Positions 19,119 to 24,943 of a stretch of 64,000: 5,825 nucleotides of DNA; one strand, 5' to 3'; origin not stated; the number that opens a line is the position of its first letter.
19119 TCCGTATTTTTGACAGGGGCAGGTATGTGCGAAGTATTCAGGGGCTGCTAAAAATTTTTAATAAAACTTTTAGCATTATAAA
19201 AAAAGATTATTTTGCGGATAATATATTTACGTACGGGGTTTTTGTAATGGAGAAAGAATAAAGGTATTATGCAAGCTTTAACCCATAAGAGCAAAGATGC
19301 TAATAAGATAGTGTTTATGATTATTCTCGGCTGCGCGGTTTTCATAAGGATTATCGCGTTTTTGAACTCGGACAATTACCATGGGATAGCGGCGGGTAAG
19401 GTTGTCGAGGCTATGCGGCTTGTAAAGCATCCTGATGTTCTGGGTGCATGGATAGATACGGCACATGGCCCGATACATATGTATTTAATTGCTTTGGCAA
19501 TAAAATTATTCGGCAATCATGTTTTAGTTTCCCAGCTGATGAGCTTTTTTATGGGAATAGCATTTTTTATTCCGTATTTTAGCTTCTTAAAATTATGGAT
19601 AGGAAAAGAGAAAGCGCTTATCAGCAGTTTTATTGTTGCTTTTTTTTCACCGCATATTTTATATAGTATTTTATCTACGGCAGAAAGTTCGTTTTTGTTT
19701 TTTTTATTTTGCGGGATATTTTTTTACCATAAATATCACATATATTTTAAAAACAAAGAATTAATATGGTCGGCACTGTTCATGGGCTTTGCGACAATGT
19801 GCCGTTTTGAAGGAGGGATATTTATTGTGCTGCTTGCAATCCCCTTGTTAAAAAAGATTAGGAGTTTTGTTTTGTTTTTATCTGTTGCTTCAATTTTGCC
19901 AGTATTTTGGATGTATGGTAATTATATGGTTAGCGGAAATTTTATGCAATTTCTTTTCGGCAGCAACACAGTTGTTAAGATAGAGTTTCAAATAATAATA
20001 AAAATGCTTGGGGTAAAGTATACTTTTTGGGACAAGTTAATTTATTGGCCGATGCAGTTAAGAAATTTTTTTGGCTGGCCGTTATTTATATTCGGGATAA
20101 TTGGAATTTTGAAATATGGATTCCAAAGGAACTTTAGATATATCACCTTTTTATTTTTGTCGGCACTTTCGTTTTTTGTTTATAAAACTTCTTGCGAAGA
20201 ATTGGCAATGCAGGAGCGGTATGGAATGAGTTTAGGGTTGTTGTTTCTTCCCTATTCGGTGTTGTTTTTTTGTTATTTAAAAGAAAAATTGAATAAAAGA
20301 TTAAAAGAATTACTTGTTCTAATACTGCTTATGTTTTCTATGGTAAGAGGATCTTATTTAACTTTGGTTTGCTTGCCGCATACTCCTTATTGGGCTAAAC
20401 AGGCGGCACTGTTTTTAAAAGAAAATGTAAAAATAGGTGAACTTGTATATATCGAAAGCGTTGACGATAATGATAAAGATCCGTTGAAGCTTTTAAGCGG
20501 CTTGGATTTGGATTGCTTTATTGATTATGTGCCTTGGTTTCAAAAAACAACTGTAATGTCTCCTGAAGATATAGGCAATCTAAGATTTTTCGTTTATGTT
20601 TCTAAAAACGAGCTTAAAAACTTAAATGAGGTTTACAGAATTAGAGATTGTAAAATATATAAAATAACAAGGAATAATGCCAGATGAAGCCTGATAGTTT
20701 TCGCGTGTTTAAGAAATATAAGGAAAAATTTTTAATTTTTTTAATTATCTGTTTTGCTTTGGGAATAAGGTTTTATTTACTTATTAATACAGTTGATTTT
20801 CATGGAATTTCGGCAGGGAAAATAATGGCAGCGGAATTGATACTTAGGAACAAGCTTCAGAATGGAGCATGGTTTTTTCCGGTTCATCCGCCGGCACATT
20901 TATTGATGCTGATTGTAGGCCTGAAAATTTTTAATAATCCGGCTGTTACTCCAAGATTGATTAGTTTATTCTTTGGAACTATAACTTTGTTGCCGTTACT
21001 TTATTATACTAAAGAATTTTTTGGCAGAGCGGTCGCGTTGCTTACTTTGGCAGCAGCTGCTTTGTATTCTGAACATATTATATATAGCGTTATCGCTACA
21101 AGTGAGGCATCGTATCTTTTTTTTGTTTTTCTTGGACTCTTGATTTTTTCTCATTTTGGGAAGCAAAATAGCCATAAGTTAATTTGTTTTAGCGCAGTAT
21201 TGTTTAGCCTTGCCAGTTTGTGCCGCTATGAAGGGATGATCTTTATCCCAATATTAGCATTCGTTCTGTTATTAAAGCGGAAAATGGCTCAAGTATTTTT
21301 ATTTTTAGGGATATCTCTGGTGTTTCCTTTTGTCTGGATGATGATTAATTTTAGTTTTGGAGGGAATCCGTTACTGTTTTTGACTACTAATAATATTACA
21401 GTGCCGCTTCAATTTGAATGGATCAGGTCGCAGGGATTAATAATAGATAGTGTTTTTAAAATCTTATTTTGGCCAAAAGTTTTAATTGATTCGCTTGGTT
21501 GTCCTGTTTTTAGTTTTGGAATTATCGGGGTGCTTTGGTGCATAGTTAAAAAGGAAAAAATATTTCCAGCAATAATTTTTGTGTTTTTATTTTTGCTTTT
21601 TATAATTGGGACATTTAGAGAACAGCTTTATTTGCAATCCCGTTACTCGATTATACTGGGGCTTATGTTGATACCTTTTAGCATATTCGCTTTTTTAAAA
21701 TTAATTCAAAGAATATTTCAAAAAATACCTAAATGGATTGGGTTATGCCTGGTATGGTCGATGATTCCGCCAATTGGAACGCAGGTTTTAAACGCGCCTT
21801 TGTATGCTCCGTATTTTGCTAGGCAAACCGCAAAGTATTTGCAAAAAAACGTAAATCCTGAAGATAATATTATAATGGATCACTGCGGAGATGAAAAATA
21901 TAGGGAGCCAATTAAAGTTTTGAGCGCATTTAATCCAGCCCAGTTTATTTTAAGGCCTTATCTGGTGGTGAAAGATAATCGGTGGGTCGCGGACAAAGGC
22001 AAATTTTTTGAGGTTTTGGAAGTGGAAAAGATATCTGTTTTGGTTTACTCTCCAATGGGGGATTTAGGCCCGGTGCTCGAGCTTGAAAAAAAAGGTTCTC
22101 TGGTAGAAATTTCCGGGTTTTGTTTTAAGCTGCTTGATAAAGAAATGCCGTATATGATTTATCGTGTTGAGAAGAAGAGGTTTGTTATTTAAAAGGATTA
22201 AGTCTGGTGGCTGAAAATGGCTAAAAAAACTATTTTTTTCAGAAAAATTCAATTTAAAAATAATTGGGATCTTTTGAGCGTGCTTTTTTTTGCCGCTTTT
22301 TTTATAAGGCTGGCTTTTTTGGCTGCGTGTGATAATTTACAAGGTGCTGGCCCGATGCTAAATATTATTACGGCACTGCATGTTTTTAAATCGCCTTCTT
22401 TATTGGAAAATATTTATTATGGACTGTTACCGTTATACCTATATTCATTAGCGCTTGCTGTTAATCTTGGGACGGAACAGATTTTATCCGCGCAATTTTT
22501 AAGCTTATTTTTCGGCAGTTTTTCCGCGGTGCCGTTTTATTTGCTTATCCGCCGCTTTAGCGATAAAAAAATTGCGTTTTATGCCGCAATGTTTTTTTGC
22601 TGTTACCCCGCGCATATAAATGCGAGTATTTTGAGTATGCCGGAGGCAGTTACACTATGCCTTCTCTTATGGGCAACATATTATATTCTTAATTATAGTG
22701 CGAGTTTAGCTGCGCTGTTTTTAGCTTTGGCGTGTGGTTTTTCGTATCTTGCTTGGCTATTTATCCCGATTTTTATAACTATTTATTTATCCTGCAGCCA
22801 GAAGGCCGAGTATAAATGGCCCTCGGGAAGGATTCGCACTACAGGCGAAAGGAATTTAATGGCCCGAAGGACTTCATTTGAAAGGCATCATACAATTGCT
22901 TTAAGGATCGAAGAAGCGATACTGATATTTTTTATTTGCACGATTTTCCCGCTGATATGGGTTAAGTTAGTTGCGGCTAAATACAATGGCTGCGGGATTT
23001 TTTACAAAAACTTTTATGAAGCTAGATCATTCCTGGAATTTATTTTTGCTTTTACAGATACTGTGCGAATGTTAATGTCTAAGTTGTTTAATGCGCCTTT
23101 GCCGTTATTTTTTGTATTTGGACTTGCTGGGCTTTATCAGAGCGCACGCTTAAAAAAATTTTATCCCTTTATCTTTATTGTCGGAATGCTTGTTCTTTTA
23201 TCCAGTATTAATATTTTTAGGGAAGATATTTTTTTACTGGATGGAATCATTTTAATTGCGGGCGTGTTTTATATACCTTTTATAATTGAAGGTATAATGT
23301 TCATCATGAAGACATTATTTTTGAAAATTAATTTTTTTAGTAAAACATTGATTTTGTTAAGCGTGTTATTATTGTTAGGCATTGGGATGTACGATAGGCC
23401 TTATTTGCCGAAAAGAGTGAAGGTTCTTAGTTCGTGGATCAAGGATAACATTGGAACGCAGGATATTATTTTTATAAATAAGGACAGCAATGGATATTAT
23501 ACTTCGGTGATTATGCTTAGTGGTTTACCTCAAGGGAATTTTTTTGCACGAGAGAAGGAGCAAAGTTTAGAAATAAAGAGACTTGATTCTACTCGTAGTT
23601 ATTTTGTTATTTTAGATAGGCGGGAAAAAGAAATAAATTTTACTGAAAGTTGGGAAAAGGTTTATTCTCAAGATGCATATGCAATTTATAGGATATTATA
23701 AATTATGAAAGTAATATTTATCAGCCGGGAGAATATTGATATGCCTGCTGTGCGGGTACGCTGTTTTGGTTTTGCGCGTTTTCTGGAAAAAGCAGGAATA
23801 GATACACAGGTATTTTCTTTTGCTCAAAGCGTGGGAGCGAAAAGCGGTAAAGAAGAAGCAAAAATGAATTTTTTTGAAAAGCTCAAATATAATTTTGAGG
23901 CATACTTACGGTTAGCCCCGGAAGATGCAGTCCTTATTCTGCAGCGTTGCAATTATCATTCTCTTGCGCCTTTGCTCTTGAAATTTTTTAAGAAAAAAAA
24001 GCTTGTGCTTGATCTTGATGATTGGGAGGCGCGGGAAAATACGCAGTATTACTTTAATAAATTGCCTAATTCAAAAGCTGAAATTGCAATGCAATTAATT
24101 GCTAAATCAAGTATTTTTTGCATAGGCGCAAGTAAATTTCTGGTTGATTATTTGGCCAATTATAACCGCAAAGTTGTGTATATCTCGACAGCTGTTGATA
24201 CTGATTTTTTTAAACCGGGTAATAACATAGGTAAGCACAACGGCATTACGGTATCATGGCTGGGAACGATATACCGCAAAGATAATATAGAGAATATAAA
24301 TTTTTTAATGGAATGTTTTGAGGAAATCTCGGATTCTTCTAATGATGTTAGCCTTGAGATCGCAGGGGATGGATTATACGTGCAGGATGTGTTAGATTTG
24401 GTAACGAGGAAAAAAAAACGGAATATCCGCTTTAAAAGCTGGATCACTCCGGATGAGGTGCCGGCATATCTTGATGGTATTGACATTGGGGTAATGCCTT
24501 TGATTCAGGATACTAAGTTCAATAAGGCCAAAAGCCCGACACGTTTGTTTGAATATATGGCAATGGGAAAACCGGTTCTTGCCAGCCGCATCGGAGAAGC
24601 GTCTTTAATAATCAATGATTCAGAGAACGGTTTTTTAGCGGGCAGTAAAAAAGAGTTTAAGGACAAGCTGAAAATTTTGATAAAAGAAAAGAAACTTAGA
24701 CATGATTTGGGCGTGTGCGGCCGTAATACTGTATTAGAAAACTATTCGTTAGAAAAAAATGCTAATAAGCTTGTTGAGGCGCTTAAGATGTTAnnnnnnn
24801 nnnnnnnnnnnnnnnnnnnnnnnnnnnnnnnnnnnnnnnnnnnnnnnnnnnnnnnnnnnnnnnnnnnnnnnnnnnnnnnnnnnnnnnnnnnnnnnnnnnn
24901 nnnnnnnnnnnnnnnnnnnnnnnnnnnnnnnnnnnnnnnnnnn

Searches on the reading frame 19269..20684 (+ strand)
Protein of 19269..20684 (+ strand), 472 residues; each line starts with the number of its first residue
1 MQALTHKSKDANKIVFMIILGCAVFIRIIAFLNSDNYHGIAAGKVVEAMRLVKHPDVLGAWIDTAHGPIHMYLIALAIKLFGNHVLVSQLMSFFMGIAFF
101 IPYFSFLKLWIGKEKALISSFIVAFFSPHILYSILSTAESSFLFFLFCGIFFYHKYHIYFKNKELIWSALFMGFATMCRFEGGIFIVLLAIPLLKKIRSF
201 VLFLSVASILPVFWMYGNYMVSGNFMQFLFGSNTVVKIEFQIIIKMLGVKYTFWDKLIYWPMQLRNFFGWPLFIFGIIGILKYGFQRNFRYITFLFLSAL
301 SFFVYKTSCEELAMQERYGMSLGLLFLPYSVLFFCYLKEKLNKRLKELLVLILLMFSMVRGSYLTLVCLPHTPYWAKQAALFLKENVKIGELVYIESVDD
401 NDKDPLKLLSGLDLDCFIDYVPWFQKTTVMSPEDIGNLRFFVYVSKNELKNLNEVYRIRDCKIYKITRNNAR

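Call 26: search_protein_families(library=pfam, proteins=[window:19269-20684:+], max_evalue=0.00001)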
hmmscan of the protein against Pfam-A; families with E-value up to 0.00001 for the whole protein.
window:19269-20684:+ (472 aa): 1 family
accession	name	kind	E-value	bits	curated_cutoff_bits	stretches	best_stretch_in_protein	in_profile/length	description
PF13231.12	PMT_2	-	1.7e-08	35.3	26.1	1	66-213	2-154/160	Dolichyl-phosphate-mannose-protein mannosyltransferase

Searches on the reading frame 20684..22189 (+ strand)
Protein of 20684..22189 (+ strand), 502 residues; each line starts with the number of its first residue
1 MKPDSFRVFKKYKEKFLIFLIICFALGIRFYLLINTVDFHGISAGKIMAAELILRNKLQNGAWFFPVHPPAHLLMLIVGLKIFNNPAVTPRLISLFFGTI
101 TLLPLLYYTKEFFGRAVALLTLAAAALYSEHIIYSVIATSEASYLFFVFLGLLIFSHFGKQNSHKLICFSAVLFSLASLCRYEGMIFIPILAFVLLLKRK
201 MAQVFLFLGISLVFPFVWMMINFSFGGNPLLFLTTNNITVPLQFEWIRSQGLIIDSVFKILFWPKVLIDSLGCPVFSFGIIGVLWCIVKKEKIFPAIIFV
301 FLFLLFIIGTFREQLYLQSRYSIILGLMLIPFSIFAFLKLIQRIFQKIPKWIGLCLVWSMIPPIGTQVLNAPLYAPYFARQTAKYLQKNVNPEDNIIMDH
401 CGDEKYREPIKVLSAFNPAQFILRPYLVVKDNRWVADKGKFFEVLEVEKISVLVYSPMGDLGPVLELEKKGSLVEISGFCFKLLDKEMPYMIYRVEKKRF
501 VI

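Call 26: search_protein_families(library=pfam, proteins=[window:20684-22189:+], max_evalue=0.00001)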
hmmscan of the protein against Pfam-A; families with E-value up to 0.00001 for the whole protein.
window:20684-22189:+ (502 aa): 1 family
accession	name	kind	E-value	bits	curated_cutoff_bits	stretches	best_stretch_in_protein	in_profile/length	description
PF13231.12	PMT_2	-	4.5e-10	40.4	26.1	1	68-217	2-154/160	Dolichyl-phosphate-mannose-protein mannosyltransferase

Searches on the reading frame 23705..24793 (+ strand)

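Call 26: search_protein_families(library=pfam, proteins=[window:23705-24793:+], max_evalue=0.00001)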
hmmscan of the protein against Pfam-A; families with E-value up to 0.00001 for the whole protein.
window:23705-24793:+ (363 aa): 3 families
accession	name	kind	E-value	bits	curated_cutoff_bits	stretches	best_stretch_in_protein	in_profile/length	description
PF13692.12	Glyco_trans_1_4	-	4.8e-19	69.5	27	1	182-327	3-141/142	Glycosyl transferases group 1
PF00534.26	Glycos_transf_1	-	1.4e-15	57.7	26.4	1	196-338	28-168/172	Glycosyl transferases group 1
PF13524.12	Glyco_trans_1_2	-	6.1e-13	49.4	25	1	206-357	7-143/144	Glycosyl transferase-like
